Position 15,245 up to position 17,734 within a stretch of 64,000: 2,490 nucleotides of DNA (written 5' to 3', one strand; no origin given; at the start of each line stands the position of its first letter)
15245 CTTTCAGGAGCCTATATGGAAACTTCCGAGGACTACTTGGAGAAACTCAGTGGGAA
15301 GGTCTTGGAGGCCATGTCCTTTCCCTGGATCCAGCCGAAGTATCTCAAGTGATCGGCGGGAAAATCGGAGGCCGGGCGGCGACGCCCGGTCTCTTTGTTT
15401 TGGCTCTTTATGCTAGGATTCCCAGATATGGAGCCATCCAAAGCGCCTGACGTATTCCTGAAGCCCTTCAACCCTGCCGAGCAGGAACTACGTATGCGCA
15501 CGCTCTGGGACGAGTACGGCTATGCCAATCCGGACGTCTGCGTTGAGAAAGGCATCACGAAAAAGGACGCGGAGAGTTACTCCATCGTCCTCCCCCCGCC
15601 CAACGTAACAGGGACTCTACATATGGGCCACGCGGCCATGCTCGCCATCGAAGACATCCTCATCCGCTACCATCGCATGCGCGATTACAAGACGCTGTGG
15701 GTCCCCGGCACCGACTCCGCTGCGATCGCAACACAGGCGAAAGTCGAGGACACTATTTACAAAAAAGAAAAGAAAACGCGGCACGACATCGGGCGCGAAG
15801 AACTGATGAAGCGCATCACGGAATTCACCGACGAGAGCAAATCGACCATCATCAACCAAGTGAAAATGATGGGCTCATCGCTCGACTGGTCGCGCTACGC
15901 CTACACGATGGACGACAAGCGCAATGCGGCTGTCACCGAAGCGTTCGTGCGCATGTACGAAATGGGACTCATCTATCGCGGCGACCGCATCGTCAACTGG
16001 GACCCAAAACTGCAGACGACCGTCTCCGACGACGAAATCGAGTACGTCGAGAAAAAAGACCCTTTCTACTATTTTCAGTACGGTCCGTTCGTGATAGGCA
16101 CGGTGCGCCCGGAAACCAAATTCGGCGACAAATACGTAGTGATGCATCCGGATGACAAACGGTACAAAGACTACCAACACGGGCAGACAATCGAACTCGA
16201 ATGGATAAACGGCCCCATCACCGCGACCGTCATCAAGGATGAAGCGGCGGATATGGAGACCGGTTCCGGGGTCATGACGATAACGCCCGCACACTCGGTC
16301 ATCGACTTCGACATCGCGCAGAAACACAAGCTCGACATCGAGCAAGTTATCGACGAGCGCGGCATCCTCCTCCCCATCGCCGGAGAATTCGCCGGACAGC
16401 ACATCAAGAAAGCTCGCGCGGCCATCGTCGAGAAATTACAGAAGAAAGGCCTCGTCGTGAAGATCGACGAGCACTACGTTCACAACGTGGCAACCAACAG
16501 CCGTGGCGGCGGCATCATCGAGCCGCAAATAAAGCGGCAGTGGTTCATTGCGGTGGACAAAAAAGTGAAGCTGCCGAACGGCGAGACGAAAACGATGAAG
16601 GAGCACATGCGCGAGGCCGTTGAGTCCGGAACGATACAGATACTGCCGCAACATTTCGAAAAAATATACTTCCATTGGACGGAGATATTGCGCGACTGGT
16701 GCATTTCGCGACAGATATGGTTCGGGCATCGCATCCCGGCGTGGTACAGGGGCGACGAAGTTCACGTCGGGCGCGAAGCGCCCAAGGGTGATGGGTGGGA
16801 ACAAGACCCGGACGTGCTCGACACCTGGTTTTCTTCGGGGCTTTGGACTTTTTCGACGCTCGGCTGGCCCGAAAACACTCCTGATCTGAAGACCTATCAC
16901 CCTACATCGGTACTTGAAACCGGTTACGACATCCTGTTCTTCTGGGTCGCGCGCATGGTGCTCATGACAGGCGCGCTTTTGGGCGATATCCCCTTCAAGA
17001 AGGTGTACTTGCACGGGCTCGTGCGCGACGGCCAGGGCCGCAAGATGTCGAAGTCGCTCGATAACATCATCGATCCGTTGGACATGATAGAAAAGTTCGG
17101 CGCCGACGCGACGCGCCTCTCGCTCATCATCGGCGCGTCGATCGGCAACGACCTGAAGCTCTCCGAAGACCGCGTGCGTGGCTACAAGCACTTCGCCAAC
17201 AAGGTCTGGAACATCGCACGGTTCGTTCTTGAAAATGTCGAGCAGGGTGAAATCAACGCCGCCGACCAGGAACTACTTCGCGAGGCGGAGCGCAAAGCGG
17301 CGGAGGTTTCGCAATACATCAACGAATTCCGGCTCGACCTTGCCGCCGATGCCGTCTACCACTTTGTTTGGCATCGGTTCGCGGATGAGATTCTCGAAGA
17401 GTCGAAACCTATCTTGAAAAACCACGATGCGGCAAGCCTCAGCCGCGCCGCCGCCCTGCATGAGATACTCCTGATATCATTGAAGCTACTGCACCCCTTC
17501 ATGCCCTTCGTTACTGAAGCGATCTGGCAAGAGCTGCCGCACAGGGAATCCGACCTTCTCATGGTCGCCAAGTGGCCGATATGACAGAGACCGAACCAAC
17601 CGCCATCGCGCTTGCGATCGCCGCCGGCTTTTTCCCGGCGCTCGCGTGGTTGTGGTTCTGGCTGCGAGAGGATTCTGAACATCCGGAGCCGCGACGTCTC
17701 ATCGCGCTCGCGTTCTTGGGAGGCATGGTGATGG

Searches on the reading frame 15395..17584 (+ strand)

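Call 78: search_protein_families(library=pfam, proteins=[window:15395-17584:+], max_evalue=0.00001)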
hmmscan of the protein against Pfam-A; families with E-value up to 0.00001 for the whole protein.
window:15395-17584:+ (729 aa): 4 families
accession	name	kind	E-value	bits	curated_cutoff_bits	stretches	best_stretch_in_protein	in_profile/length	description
PF00133.28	tRNA-synt_1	-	1.1e-126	423.4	22.7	2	55-458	18-256/414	tRNA synthetases class I (I, L, M and V)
PF08264.19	Anticodon_1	-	1.4e-24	87.1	25.1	1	624-728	1-105/148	Anticodon-binding domain of tRNA ligase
PF09334.17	tRNA-synt_1g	-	4.3e-18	65.7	20.1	1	69-216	8-136/391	tRNA synthetases class I (M)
PF01406.26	tRNA-synt_1e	-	4.6e-07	30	27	0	523-591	227-293/301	tRNA synthetases class I (C) catalytic domain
